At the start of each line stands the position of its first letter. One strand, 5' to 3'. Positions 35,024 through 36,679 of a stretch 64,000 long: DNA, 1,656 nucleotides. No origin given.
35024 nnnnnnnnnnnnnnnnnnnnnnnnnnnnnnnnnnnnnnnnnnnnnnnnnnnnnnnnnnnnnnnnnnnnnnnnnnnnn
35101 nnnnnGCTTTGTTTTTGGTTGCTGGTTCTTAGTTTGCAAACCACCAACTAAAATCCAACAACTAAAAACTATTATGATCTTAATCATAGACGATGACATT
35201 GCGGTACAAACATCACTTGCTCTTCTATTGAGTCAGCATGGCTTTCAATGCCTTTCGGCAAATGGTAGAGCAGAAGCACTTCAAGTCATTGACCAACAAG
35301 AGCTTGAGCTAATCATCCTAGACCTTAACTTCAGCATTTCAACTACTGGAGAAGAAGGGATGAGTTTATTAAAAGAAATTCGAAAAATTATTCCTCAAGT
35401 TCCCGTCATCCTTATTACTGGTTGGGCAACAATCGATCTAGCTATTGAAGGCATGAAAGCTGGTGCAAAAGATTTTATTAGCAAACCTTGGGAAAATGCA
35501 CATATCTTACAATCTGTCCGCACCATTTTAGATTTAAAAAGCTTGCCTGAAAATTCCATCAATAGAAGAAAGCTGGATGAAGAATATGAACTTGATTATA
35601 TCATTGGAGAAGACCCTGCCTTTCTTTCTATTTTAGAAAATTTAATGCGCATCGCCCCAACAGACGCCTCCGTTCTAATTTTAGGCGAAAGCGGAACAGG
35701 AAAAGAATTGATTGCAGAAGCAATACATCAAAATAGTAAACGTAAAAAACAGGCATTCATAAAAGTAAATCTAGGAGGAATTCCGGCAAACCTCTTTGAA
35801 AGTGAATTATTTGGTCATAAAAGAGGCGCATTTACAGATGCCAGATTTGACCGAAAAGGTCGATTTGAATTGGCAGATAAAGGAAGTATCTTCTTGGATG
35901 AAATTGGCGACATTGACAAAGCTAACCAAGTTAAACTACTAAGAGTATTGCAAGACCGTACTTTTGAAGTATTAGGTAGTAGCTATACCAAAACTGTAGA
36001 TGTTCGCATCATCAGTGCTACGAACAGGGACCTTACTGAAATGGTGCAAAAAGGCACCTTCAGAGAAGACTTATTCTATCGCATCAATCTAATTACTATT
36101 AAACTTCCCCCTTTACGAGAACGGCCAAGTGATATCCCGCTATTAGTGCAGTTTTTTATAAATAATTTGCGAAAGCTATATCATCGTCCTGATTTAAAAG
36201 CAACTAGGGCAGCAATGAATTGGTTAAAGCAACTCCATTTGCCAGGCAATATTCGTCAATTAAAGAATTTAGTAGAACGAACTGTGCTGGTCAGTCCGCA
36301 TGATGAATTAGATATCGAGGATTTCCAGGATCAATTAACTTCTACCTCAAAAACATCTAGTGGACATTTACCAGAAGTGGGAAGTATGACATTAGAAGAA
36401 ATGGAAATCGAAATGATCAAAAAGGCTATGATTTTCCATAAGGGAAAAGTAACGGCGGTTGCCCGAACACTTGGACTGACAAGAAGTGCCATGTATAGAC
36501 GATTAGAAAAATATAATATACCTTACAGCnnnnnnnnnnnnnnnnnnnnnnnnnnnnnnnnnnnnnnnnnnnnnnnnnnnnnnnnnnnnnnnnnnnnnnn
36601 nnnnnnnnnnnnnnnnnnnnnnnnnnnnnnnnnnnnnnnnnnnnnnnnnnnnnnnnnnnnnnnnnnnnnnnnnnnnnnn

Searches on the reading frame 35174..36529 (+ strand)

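Call 51: search_protein_families(library=pfam, proteins=[window:35174-36529:+], max_evalue=0.0001)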
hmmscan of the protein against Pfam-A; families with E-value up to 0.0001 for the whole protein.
window:35174-36529:+ (452 aa): 7 families
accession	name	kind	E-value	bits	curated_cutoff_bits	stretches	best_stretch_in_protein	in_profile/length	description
PF00158.32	Sigma54_activat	-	4.2e-68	228.7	20.2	1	143-309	1-167/168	Sigma-54 interaction domain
PF00072.30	Response_reg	-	5.8e-23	81.6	30.2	1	2-115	1-110/111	Response regulator receiver domain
PF25601.1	AAA_lid_14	-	8e-20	70.9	27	1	315-395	1-81/87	AAA+ ATPase lid domain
PF14532.12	Sigma54_activ_2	-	2.7e-19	70.2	25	1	145-314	2-138/138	Sigma-54 interaction domain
PF02954.25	HTH_8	-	5.5e-10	39.2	22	1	406-447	1-42/42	Bacterial regulatory protein, Fis family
PF07728.20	AAA_5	-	1.9e-07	31.6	22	1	167-284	2-122/139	AAA domain (dynein-related subfamily)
PF00004.35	AAA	-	1.8e-05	25.6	21.2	1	167-299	1-121/131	ATPase family associated with various cellular activities (AAA)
